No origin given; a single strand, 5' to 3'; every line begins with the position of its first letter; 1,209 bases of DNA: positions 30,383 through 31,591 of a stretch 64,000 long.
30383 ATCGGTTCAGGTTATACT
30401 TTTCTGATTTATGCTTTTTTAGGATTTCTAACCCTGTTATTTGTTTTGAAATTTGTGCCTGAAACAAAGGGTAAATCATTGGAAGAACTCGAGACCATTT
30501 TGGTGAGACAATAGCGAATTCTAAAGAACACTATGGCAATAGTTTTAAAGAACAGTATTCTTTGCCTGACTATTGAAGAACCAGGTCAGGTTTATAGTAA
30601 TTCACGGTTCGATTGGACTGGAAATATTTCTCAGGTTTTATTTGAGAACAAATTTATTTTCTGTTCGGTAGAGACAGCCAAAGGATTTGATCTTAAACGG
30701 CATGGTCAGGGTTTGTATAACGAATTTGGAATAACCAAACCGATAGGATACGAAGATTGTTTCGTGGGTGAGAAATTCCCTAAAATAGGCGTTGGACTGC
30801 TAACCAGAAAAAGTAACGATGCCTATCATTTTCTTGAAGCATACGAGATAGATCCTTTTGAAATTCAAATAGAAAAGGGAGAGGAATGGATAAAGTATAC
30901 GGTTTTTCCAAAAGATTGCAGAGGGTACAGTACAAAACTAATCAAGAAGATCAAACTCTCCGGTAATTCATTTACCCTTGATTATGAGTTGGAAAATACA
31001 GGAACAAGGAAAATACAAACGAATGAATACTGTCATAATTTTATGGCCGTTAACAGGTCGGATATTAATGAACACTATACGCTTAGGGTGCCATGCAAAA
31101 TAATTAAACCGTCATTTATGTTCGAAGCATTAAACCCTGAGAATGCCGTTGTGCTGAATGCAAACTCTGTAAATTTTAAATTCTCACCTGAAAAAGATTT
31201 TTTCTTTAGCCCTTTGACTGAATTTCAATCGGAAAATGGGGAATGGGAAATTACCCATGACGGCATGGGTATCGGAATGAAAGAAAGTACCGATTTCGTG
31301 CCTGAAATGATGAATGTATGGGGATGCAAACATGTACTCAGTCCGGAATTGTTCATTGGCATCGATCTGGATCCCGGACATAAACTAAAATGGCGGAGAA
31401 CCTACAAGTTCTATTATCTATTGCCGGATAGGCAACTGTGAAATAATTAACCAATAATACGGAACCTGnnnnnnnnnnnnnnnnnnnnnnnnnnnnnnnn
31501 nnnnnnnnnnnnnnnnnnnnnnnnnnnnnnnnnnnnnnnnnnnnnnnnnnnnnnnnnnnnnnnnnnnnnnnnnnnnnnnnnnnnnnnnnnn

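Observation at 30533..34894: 1141-aa orphan cytoplasmic enzyme with GH94-like phosphorylase motifs (Glu in place of the expected Asp) plus a 302-aa partner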

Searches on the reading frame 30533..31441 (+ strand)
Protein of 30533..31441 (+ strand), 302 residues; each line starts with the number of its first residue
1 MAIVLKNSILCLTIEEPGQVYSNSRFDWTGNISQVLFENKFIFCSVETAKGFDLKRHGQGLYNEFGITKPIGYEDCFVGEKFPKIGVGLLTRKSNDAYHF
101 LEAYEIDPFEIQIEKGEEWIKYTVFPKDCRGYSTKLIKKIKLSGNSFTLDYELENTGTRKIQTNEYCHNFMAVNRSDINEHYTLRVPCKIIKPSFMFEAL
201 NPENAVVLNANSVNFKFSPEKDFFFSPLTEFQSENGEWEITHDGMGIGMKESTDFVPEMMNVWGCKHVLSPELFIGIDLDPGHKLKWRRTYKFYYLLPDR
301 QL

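Call 3: search_protein_families(library=pfam, proteins=[window:30533-31441:+], max_evalue=1)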
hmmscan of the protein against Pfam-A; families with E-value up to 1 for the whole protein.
window:30533-31441:+ (302 aa): 0 families

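Call 4: search_protein_families(library=ncbifam, proteins=[window:30533-31441:+], max_evalue=1)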
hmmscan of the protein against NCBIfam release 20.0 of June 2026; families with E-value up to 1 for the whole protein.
window:30533-31441:+ (302 aa): 0 families

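Call 6: search_solved_structures(query=window:30533-31441:+, max_evalue=10, show_alignments=2)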
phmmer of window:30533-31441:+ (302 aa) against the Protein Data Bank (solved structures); distinct sequences matched with E-value up to 10: 1.
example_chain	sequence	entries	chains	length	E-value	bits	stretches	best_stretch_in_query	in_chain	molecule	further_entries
7aor_at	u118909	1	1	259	0.42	12.7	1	75-130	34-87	mS66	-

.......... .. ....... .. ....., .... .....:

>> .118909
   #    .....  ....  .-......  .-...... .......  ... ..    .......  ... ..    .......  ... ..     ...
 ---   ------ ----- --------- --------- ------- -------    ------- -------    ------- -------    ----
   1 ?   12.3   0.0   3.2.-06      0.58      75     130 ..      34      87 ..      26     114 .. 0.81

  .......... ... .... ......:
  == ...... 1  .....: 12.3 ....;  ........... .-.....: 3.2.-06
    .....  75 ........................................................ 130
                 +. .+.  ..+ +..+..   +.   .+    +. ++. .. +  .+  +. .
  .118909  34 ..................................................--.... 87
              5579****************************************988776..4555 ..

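Call 14: find_homologous_proteins(query=window:30533-31441:+)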
Query window:30533-31441:+ (302 aa): 469 proteins with E <= 0.001 among 1161 candidates; the best 120 are listed.
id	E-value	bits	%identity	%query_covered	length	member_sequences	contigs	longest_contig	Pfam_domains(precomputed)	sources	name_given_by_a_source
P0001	3.0e-209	711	100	100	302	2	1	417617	-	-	-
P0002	5.7e-170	582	84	98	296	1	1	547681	-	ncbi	-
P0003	3.1e-169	580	82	98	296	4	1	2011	-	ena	-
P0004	3.5e-169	580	82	98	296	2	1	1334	-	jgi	-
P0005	9.6e-168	575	80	98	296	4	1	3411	-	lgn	-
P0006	2.6e-166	570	79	99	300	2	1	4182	-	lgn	-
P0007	3.0e-165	567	78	98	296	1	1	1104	-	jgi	jgi:hypothetical protein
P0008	1.1e-164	565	80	98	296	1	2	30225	-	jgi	jgi:hypothetical protein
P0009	1.5e-163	561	79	98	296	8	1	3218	-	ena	-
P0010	7.3e-162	556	77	98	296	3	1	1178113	-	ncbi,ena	-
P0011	8.2e-162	555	77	98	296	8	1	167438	-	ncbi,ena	-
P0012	2.4e-160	551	78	97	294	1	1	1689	-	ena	-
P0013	6.4e-160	549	74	100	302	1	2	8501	-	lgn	-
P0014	1.1e-159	549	78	98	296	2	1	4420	-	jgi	jgi:hypothetical protein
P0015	1.2e-158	545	76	98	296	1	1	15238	-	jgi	jgi:hypothetical protein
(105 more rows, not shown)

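Call 17: search_solved_structures(query=A1, max_evalue=10, show_alignments=3)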
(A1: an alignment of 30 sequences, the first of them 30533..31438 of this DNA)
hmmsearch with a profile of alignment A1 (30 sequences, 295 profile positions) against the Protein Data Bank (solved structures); distinct sequences matched with E-value up to 10: 0.
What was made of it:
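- On Aldose 1-epimerase family (PF01263), for the 302-aa partner: The PDB profile search found nothing (call 17).
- Tried and rejected: phmmer and a profile hmmsearch of the 302-aa family against PDB sequences found nothing usable (calls 6, 17).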

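Call 18: search_protein_families(library=pfam, alignment_id=A1, max_evalue=10)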
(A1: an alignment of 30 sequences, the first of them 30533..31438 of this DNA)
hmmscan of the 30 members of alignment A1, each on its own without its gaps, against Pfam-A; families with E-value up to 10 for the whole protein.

A. member 1, window:30533-31438:+ (302 aa): 0 families

B. families by the number of members that match (of 30 scanned): 7 families
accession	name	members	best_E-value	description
PF09095.17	AmyA-gluTrfs_C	3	0.025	Alpha-amylase/4-alpha-glucanotransferase, C-terminal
PF07388.17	A-2_8-polyST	1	0.0082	Alpha-2,8-polysialyltransferase (POLYST)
PF10860.13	DUF2661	1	0.027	Protein of unknown function (DUF2661)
PF07479.19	NAD_Gly3P_dh_C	1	0.04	NAD-dependent glycerol-3-phosphate dehydrogenase C-terminus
PF21250.3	SOGP_2nd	1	0.074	Glycoside phosphorylase supersandwich domain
PF25335.1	GRDP_C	1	0.094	Glycine Rich Domain Protein C-terminal domain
PF18276.7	TcA_TcB_BD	1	0.099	Tc toxin complex TcA C-terminal TcB-binding domain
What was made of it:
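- Tried and rejected: Per-member Pfam scans at E<=10 gave only scattered chance hits (call 18).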

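Call 19: find_related_loci(query=A1, collection=genome_contigs, flank=10000)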
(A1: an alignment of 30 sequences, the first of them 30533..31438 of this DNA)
Query A1 (302 aa) in genome_contigs; peptide patterns used: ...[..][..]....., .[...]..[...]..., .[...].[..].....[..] (x = any residue, [..] = any of these).
599 stretches matched a pattern (row limit reached: there are more); 567 encode a relative of the query (tblastn E <= 1e-3); the best 80 are kept; 80 distinct loci.
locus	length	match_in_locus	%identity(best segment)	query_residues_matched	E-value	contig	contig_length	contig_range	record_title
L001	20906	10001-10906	77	1-302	5e-165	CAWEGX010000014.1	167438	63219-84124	MAG: uncultured Bacteroidales bacterium isolate MFD02979.bin.3.462 genome assembly, contig: contig_46863, whole genome s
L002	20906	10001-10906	76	1-302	1e-163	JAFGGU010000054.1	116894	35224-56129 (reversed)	MAG: Bacteroidales bacterium isolate Zod_Metabat.1409 k87_6150181, whole genome shotgun sequence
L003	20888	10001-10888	77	1-296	5e-163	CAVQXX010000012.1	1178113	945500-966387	MAG: uncultured Bacteroidales bacterium isolate MFD04716.bin.2.165 genome assembly, contig: contig_8161, whole genome sh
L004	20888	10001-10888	76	1-296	6e-158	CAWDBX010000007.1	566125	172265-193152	MAG: uncultured Bacteroidales bacterium isolate MFD02979.bin.2.38 genome assembly, contig: contig_36116, whole genome sh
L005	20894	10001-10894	73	1-298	2e-155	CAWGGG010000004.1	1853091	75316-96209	MAG: uncultured Bacteroidales bacterium isolate MFD02979.bin.1.62 genome assembly, contig: contig_57538, whole genome sh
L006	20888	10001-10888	72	1-296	2e-151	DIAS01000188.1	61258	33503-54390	MAG TPA_asm: Bacteroidales bacterium UBA5072 UBA5072_contig_8958, whole genome shotgun sequence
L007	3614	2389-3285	59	1-300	9e-126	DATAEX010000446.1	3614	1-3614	MAG TPA_asm: Bacteroidales bacterium isolate SMAG_U6788 k141_2708854, whole genome shotgun sequence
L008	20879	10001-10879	52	1-294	3e-103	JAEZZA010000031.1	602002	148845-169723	MAG: Bacteroidetes bacterium isolate OH_PFB_31 k127_349856, whole genome shotgun sequence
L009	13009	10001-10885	42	1-296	6e-82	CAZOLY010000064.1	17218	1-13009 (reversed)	MAG TPA_asm: uncultured Bacteroidales bacterium isolate SRP214966_co4_484 genome assembly, contig: NODE_2881_length_1721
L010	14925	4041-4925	42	1-296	1e-80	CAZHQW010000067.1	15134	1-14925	MAG TPA_asm: uncultured Bacteroidales bacterium isolate binchicken_co34_545 genome assembly, contig: NODE_6516_length_15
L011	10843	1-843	43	15-296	3e-79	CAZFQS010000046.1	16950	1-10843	MAG TPA_asm: uncultured Bacteroidales bacterium isolate binchicken_co100_434 genome assembly, contig: NODE_5250_length_1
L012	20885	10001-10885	44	1-296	1e-78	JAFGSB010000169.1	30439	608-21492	MAG: candidate division KSB1 bacterium isolate Zod_Metabat.863 k87_13970546, whole genome shotgun sequence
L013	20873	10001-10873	41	1-294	2e-78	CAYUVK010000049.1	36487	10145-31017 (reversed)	MAG TPA_asm: uncultured Ignavibacteriaceae bacterium isolate SRP214966_co4_500 genome assembly, contig: NODE_747_length_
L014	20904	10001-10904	80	1-301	5e-137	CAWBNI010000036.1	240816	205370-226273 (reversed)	MAG: uncultured Bacteroidales bacterium isolate MFD01299.bin.2.127 genome assembly, contig: contig_53225, whole genome s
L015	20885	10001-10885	42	1-296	4e-76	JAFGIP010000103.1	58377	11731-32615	MAG: Bacteroidales bacterium isolate Zod_Metabat.217 k87_12808102, whole genome shotgun sequence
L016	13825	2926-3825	41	1-302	6e-75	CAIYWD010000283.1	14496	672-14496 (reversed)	MAG: uncultured beta proteobacterium isolate Loclat_bin-01332 genome assembly, contig: bin-01332:283/283, whole genome s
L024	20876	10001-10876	41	1-294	1e-70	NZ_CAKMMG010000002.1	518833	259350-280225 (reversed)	Paenibacillus auburnensis isolate CIP111892, whole genome shotgun sequence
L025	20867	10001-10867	40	5-294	4e-70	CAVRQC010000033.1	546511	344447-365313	MAG: uncultured Ignavibacteriales bacterium isolate MFD02923.bin.1.144 genome assembly, contig: contig_9669, whole genom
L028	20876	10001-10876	41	1-294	4e-69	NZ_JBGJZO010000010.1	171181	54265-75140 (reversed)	Paenibacillus sp. sgz500958 Scaffold10, whole genome shotgun sequence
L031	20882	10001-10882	40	3-296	2e-68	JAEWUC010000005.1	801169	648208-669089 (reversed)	MAG: Bacteroidetes bacterium isolate OH_SDB_17 k127_936577, whole genome shotgun sequence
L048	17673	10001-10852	40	3-294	2e-66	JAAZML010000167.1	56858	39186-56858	MAG: Clostridium sp. isolate AS23ysBPME_38 49996_AS23, whole genome shotgun sequence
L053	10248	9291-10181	40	1-300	2e-66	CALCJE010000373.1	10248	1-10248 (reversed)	MAG TPA_asm: uncultured Bacteroidales bacterium isolate SRR3330202_bin.141_CONCOCT_v1.1_MAG genome assembly, contig: ERZ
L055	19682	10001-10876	40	1-294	4e-66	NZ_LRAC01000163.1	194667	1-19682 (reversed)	Paenibacillus sp. DMB5, whole genome shotgun sequence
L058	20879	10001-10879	39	1-296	3e-66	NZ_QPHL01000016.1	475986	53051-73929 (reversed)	Winogradskyella sp. KYW1333 contig16, whole genome shotgun sequence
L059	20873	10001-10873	40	1-294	3e-66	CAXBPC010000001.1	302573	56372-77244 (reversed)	MAG TPA_asm: uncultured Marinifilaceae bacterium isolate ERR2762185_concoct_55 genome assembly, contig: ERZ3422319.39, w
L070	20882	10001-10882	40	1-296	2e-65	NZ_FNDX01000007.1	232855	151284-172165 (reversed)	Paenibacillus typhae strain CGMCC 1.11012, whole genome shotgun sequence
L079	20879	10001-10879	41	1-296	5e-65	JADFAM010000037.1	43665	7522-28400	MAG: Flavobacterium sp. isolate C15_102_105_14 c_000000000155, whole genome shotgun sequence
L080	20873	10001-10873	40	1-294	6e-65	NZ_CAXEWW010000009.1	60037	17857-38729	MAG: uncultured Polaribacter sp. isolate ERR599090_metabat2_45 ERZ841384.111, whole genome shotgun sequence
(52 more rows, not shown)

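Call 23: search_protein_families(library=pfam, proteins=[L025:11225-12604:+, L012:2558-4843:+, L053:7648-9138:+, L070:7148-9895:+, L058:9069-9971:+, L010:1-1269:+, L048:11009-12733:-, L070:3930-4976:+, L055:5246-6670:+, L079:5837-8983:+], max_evalue=0.00001)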
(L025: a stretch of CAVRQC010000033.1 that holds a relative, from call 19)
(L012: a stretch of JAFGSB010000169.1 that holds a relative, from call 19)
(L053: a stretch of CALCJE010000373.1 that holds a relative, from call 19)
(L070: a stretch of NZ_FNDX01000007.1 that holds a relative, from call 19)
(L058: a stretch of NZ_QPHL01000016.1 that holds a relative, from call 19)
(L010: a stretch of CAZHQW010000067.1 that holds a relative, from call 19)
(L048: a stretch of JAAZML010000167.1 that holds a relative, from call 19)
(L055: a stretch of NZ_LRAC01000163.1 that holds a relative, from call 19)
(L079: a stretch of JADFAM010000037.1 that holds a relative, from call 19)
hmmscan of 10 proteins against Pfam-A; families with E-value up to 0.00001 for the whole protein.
L025:11225-12604:+ (459 aa): 2 families
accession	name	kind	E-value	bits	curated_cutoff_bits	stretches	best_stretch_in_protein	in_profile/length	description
PF13347.12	MFS_2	-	6e-107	358.3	27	1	15-433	1-427/427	MFS/sugar transport protein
PF07690.21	MFS_1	-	4.8e-13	49.2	33.4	1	24-380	8-346/347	Major Facilitator Superfamily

L012:2558-4843:+ (761 aa): 3 families
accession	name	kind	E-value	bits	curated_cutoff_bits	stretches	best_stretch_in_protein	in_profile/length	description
PF00933.27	Glyco_hydro_3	-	1.6e-82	277.9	27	1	52-358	1-316/316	Glycosyl hydrolase family 3 N terminal domain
PF01915.27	Glyco_hydro_3_C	-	1.7e-47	162.4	31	1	395-643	1-200/200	Glycosyl hydrolase family 3 C-terminal domain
PF14310.12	Fn3-like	-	8.9e-27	93.5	25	1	680-749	1-71/71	Fibronectin type III-like domain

L053:7648-9138:+ (496 aa): 2 families
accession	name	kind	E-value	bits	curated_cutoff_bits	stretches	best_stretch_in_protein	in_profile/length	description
PF02055.22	Glyco_hydro_30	-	1.8e-75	254.5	23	1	66-429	1-348/348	Glycosyl hydrolase family 30 TIM-barrel domain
PF17189.10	Glyco_hydro_30C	-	1e-13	51.6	22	1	432-492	1-65/65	Glycosyl hydrolase family 30 beta sandwich domain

L070:7148-9895:+ (915 aa): 2 families
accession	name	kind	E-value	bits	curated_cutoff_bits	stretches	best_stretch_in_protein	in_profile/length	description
PF17167.11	Glyco_hydro_94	-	1.3e-21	77.2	27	1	630-820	227-420/420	Glycosyl hydrolase 94 superfamily, catalytic domain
PF06165.18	GH94_b-supersand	-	5.2e-06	26.6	23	1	121-296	86-248/251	Glycosyl hydrolase 94, supersandwich domain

L058:9069-9971:+ (300 aa): 2 families
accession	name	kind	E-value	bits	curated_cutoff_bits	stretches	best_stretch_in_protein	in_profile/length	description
PF00722.28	Glyco_hydro_16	-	1.5e-22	80.4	22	1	99-291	16-174/175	Glycosyl hydrolases family 16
PF03935.22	SKN1_KRE6_Sbg1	-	1.7e-13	50.3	30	1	41-158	103-223/501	Beta-glucan synthesis-associated protein SKN1/KRE6/Sbg1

L010:1-1269:+ (422 aa): 0 families

L048:11009-12733:- (574 aa): 3 families
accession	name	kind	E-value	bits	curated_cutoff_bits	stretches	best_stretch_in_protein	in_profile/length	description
PF00749.27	tRNA-synt_1c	-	4.7e-113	377.7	23.4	1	41-350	2-313/314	tRNA synthetases class I (E and Q), catalytic domain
PF03950.23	tRNA-synt_1c_C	-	3.5e-30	104.5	23.9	1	353-454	1-91/91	tRNA synthetases class I (E and Q), anti-codon binding domain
PF20974.2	tRNA-synt_1c_C2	-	8e-24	84.5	23.9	1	471-546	1-69/69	tRNA synthetases class I (E and Q), anti-codon binding domain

L070:3930-4976:+ (348 aa): 3 families
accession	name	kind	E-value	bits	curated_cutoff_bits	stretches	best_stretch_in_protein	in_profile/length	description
PF00793.26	DAHP_synth_1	-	2.3e-71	240.3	25.5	1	82-329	3-263/270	DAHP synthetase I family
PF18152.6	DAHP_snth_FXD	-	1.6e-19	69.9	27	1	1-67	1-67/67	DAHP synthase ferredoxin-like domain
PF03102.20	NeuB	-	3.2e-10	40.3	22.1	1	148-336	59-238/241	NeuB family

L055:5246-6670:+ (474 aa): 2 families
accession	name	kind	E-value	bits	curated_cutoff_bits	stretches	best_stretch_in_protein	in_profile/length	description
PF00120.29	Gln-synt_C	-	1.5e-129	432.4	24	1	101-471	1-344/344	Glutamine synthetase, catalytic domain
PF03951.24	Gln-synt_N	-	8.2e-32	109.1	33.4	1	14-95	1-82/82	Glutamine synthetase, beta-Grasp domain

L079:5837-8983:+ (1048 aa): 3 families
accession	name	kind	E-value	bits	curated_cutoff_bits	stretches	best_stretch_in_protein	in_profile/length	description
PF15902.12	Sortilin-Vps10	-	2e-30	106.4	33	3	133-256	3-113/446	Sortilin, neurotensin receptor 3,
PF02012.26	BNR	-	1.8e-10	39.6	27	0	185-195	1-11/12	BNR/Asp-box repeat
PF14870.12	PSII_BNR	-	4.8e-08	33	27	0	66-206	30-147/303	Photosynthesis system II assembly factor YCF48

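Call 24: predict_structure(alignment_id=A1)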
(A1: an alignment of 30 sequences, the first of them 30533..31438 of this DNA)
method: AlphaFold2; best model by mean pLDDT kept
length: 302 residues; sequences in the alignment: 30
mean_pLDDT: 95.4   pTM: 0.92
mean pLDDT of the five models: 95.4, 95.2, 95.0, 94.7, 94.6
residues with pLDDT >= 90: 286; 70-90: 10; 50-70: 3; < 50: 3
segments of 3 or more residues with pLDDT < 50: 300-302
pLDDT, mean of each block of 10 residues (from residue 1): 91 94 94 97 95 93 95 96 98 95 96 97 98 98 98 98 97 98 96 96 98 98 96 91 98 96 98 98 99 82 37
secondary structure, 60 per line:
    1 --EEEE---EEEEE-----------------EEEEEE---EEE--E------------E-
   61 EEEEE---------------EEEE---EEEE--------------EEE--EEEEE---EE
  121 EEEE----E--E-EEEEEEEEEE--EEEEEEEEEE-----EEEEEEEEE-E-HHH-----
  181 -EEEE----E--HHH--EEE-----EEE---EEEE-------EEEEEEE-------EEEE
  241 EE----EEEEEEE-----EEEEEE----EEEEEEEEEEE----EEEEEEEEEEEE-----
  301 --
elements in order: E3-6 E10-14 E32-37 E41-43 E61-65 E81-84 E88-91 E106-108 E111-115 E119-124 E134-143 E146-155 E161-169 E182-185 E198-200 E206-208 E212-215 E223-229 E237-242 E247-253 E259-264 E269-279 E284-295
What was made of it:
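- Partner: AF2 pLDDT 95.4 and pTM 0.92 (call 24).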

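Call 27: fold_search(model_id=the predicted structure, library=pdb)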
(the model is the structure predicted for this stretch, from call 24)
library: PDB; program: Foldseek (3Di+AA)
matches with E <= 10: 882; with E <= 0.001: 103
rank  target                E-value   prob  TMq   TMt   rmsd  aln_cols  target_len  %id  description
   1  3k25_A                9.0e-12  1.00  0.59  0.61   6.9       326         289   11  Crystal Structure of Slr1438 protein from Synechocystis sp. PCC 6803, Northeast Structural Genomics Consortium Target  (released 2009-10-13)
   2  3nre_A                1.5e-11  1.00  0.62  0.64   6.6       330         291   11  Crystal structure of a Putative aldose 1-epimerase (b2544) from ESCHERICHIA COLI K12 at 1.59 A resolution (released 2010-09-15)
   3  3dcd_A                5.9e-11  1.00  0.60  0.60   7.8       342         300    9  X-ray structure of the galactose mutarotase related enzyme Q5FKD7 from Lactobacillus acidophilus at the resolution 1.9 (released 2008-07-29)
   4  4bze_B                8.7e-10  1.00  0.60  0.57   6.7       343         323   11  Crystal structure of galactose mutarotase GalM from Bacillus subtilis (released 2014-08-13)
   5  3mwx_A                1.1e-09  1.00  0.57  0.54   7.8       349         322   11  Crystal structure of a putative galactose mutarotase (BSU18360) from BACILLUS SUBTILIS at 1.45 A resolution (released 2010-07-07)
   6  3q1n                  1.3e-09  1.00  0.62  0.63   6.5       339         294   11  Crystal structure of a galactose mutarotase-like protein (LSEI_2598) from Lactobacillus casei ATCC 334 at 1.61 A resolut (released 2011-01-19)
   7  1lur_A                1.8e-08  1.00  0.58  0.54   7.1       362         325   10  Crystal Structure of the GalM/aldose Epimerase Homologue from C. elegans, Northeast Structural Genomics Target WR66 (released 2003-07-29)
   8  1snz_B                2.8e-08  1.00  0.58  0.52   7.6       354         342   10  Crystal structure of apo human galactose mutarotase (released 2004-03-30)
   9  3wvf_B                3.4e-08  1.00  0.45  0.32  10.6       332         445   12  Crystal structure of YidC from Escherichia coli (released 2014-12-17)
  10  2ciq                  6.8e-08  1.00  0.57  0.59   6.3       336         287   14  Structure-based functional annotation: Yeast ymr099c codes for a D- hexose-6-phosphate mutarotase. (released 2006-07-11)
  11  5mg3_C                8.4e-08  1.00  0.46  0.32   9.3       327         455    9  EM fitted model of bacterial holo-translocon (released 2016-12-28)
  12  3ty1_A                8.8e-08  1.00  0.57  0.46   8.3       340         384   11  Crystal structure of a putative aldose 1-epimerase (KPN_04629) from Klebsiella pneumoniae subsp. pneumoniae MGH 78578  (released 2011-12-28)
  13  4rnl_D                9.8e-08  1.00  0.47  0.43  10.9       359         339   10  The crystal structure of a possible galactose mutarotase from Streptomyces platensis subsp. rosaceus (released 2014-11-26)
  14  2cir                  1.0e-07  1.00  0.57  0.59   6.0       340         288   13  Structure-based functional annotation: Yeast ymr099c codes for a D- hexose-6-phosphate mutarotase. Complex with glucose- (released 2006-07-12)
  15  3blc_A                1.0e-07  1.00  0.47  0.51   8.6       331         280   11  Crystal structure of the periplasmic domain of the Escherichia Coli YIDC (released 2007-12-25)
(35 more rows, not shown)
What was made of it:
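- The top Foldseek hits are all mutarotases or aldose-1-epimerases, E 9e-12 to 1e-7, TM about 0.6 (call 27). The yeast hexose-6-phosphate mutarotase (2CIQ/2CIR) is among the Foldseek hits at E 7e-8 to 1e-7, with similar length (call 27). The same fold occurs as non-catalytic domains: YidC P1, NDH subunits, and the N-terminal domains of cellobiose and chitobiose phosphorylases are all in the Foldseek list (call 27).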

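Call 29: search_solved_structures(query=L070:7148-9895:+, max_evalue=1e-10)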
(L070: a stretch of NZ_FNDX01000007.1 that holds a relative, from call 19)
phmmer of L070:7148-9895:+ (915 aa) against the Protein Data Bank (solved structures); distinct sequences matched with E-value up to 1e-10: 13.
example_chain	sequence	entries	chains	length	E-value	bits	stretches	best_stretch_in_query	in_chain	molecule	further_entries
6ggy_A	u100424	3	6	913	0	1405.9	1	10-914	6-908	Laminaribiose phosphorylase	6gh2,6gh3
8rf9_A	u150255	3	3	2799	1.2e-14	56.4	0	232-561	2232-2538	Cyclic beta 1-2 glucan synthetase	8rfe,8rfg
8rf0_A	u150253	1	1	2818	1.2e-14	56.4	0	232-561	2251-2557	Cyclic beta-(1,2)-glucan synthase NdvB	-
3s4c_A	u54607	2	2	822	1.6e-13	52.8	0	116-465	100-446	Lactose Phosphorylase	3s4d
3rrs_A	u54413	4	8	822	2e-13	52.4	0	116-465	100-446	Cellobiose phosphorylase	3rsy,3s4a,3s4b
8ho9_A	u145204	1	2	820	6.2e-13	50.8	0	77-470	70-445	Cellobiose phosphorylase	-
8hob_A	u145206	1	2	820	8.3e-13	50.4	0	77-471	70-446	Cellobiose phosphorylase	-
3qde_A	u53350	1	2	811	2.1e-12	49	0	77-470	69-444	Cellobiose phosphorylase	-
8ho7_A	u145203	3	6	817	2.2e-12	49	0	77-470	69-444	Cellobiose phosphorylase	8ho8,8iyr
2cqs_A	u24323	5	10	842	7.4e-12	47.2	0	115-465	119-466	Cellobiose Phosphorylase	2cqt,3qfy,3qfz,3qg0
3acs_A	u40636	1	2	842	1e-11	46.7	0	115-462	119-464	Cellobiose Phosphorylase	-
3act_A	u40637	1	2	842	4.3e-11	44.7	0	115-465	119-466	Cellobiose Phosphorylase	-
3afj_A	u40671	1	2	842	5.1e-11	44.4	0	115-464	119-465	Cellobiose Phosphorylase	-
